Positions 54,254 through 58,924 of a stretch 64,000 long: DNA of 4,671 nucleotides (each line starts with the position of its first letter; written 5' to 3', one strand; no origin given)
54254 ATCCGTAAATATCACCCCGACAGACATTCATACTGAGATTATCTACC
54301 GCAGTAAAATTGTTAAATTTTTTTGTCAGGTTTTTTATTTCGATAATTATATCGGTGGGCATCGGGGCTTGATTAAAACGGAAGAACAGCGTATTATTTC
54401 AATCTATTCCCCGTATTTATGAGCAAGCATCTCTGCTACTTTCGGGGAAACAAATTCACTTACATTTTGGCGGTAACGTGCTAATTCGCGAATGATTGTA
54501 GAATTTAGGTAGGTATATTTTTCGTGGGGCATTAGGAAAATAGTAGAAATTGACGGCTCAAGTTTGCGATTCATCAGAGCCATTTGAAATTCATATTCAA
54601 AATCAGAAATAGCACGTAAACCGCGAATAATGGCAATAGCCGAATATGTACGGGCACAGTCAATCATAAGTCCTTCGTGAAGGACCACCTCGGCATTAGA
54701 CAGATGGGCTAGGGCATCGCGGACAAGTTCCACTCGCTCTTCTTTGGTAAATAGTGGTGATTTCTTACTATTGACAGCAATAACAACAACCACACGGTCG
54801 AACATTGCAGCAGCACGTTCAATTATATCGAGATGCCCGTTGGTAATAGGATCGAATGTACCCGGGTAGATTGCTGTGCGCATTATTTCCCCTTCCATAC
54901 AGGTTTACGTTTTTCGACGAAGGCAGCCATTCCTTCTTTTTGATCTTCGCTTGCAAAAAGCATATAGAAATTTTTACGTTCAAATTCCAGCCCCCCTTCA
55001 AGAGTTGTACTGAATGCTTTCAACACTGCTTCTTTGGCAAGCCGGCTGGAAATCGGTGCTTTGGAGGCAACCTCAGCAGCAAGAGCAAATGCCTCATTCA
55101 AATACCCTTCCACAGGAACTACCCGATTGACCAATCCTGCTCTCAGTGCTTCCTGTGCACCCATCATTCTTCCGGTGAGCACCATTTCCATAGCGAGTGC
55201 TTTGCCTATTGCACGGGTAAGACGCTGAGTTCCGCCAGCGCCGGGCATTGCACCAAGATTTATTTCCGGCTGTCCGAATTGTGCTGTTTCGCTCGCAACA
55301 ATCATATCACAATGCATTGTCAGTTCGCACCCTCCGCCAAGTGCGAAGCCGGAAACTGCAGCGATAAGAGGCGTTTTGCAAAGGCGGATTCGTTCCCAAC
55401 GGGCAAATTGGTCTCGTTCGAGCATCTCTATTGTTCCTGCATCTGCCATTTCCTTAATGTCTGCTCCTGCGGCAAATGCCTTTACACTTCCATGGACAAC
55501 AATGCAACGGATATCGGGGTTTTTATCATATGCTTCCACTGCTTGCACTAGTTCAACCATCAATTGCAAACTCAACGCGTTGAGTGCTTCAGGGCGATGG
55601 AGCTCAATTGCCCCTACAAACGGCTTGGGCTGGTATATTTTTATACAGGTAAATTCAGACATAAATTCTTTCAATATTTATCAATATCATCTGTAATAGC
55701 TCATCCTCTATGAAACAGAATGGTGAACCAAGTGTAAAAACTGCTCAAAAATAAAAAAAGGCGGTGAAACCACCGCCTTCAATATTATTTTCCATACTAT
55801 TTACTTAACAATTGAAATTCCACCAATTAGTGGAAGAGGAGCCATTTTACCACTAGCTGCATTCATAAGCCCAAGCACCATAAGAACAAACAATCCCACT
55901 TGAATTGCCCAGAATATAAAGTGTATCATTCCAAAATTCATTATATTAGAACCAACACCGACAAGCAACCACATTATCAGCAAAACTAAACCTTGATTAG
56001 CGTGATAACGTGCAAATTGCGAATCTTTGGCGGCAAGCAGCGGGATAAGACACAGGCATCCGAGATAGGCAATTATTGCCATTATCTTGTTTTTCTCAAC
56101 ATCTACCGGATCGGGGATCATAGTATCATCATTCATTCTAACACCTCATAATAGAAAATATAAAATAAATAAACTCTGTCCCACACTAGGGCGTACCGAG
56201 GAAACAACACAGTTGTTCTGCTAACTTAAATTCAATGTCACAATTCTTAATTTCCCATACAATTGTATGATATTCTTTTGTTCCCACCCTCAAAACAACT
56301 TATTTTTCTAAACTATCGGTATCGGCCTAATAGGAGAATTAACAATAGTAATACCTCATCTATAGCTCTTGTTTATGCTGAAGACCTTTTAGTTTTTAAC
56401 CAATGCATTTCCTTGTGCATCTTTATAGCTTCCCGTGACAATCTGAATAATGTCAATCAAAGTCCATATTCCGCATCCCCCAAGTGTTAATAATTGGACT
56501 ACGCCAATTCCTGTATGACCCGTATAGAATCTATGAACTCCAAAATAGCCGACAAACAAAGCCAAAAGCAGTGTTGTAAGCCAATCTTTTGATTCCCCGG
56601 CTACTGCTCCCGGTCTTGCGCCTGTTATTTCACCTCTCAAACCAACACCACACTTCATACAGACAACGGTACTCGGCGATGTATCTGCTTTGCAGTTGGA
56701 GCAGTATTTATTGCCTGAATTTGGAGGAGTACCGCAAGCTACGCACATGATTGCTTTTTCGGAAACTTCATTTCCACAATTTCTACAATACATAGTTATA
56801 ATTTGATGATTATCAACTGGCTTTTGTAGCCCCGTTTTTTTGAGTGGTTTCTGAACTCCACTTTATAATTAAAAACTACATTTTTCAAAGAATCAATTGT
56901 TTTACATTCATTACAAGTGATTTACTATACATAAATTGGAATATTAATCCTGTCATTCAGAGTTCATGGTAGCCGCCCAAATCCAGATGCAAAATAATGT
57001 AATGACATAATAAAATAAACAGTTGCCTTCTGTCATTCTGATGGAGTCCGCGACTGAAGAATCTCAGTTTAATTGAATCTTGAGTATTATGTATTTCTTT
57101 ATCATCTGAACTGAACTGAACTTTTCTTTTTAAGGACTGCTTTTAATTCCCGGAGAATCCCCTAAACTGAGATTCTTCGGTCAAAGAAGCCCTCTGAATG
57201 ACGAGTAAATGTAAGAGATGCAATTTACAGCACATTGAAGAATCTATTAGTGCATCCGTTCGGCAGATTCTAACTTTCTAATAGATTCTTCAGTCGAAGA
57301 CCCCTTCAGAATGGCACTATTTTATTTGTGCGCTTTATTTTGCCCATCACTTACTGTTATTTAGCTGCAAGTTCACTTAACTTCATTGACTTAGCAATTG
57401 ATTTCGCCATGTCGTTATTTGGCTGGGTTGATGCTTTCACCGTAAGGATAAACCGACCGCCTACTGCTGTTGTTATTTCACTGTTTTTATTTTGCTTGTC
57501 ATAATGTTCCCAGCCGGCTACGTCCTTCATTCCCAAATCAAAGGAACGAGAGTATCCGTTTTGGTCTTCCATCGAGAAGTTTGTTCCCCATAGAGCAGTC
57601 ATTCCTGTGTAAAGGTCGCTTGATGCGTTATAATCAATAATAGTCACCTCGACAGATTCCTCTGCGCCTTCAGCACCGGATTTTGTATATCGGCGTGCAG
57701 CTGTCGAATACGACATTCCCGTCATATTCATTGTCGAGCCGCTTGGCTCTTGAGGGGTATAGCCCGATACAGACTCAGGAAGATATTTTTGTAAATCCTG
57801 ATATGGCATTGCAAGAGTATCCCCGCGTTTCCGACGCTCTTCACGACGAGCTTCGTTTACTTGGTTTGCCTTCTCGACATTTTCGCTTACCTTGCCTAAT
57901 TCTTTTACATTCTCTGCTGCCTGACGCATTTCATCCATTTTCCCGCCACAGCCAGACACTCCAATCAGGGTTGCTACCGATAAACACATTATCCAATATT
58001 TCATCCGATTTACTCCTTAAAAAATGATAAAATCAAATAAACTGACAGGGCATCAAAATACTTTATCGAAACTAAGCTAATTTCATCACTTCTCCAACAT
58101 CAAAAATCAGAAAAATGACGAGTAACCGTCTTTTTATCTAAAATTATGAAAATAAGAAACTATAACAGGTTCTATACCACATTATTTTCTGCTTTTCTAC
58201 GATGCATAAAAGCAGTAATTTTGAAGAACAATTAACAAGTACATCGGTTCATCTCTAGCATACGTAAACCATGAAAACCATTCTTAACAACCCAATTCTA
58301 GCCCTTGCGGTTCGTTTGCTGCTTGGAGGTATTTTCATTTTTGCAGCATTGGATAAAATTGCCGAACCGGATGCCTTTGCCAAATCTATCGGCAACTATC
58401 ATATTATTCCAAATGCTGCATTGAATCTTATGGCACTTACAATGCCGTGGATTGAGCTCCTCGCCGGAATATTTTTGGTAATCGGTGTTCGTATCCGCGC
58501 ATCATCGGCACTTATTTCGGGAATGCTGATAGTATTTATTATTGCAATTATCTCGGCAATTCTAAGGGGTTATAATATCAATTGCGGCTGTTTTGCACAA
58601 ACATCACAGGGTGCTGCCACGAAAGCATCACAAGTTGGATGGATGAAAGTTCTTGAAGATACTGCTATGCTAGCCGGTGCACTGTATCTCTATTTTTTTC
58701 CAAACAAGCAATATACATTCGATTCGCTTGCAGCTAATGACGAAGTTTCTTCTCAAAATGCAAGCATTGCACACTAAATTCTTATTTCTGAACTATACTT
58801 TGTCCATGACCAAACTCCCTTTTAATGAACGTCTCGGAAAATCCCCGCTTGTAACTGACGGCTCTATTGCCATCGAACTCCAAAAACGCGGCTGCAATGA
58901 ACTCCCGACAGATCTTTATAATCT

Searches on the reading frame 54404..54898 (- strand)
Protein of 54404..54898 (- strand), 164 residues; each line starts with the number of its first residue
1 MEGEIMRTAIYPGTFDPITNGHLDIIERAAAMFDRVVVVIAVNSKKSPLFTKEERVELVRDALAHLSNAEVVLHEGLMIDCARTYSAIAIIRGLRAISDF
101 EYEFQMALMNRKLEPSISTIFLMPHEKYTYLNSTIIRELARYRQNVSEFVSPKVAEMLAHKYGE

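Call 81: search_protein_families(library=pfam, proteins=[window:54404-54898:-], max_evalue=0.0001)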
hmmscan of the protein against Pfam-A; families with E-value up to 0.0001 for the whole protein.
window:54404-54898:- (164 aa): 2 families
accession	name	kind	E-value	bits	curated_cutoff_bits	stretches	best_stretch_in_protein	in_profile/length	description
PF01467.32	CTP_transf_like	-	3.1e-27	95.8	21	1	10-138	1-132/133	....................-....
PF08218.17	Citrate_ly_lig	-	2e-07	31.3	20.9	1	16-110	9-99/182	Citrate lyase ligase C-terminal domain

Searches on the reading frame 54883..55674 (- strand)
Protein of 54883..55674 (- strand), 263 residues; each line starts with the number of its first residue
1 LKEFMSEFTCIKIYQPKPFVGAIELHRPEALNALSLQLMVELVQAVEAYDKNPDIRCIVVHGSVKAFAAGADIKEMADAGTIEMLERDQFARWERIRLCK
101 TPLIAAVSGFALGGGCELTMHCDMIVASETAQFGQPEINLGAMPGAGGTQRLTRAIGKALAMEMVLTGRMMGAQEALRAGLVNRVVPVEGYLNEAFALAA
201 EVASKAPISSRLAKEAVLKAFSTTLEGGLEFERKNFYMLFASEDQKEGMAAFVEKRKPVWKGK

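Call 81: search_protein_families(library=pfam, proteins=[window:54883-55674:-], max_evalue=0.0001)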
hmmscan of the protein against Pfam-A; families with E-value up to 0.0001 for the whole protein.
window:54883-55674:- (263 aa): 2 families
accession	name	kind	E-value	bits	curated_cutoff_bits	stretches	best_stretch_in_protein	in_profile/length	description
PF00378.25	ECH_1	-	1.8e-80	270.3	27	1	20-262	6-250/251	Enoyl-CoA hydratase/isomerase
PF16113.10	ECH_2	-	8.8e-40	137.7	27.2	1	20-189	1-175/335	Enoyl-CoA hydratase/isomerase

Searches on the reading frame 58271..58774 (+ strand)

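Call 71: search_protein_families(library=pfam, proteins=[window:58271-58774:+], max_evalue=0.00001)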
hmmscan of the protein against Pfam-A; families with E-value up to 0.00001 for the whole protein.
window:58271-58774:+ (168 aa): 2 families
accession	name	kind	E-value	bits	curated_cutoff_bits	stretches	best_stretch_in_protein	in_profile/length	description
PF07291.16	MauE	-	5.7e-25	88.5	27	1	9-142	3-127/128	Methylamine utilisation protein MauE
PF07681.17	DoxX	-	3.9e-10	40.7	23.6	1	11-92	2-82/85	DoxX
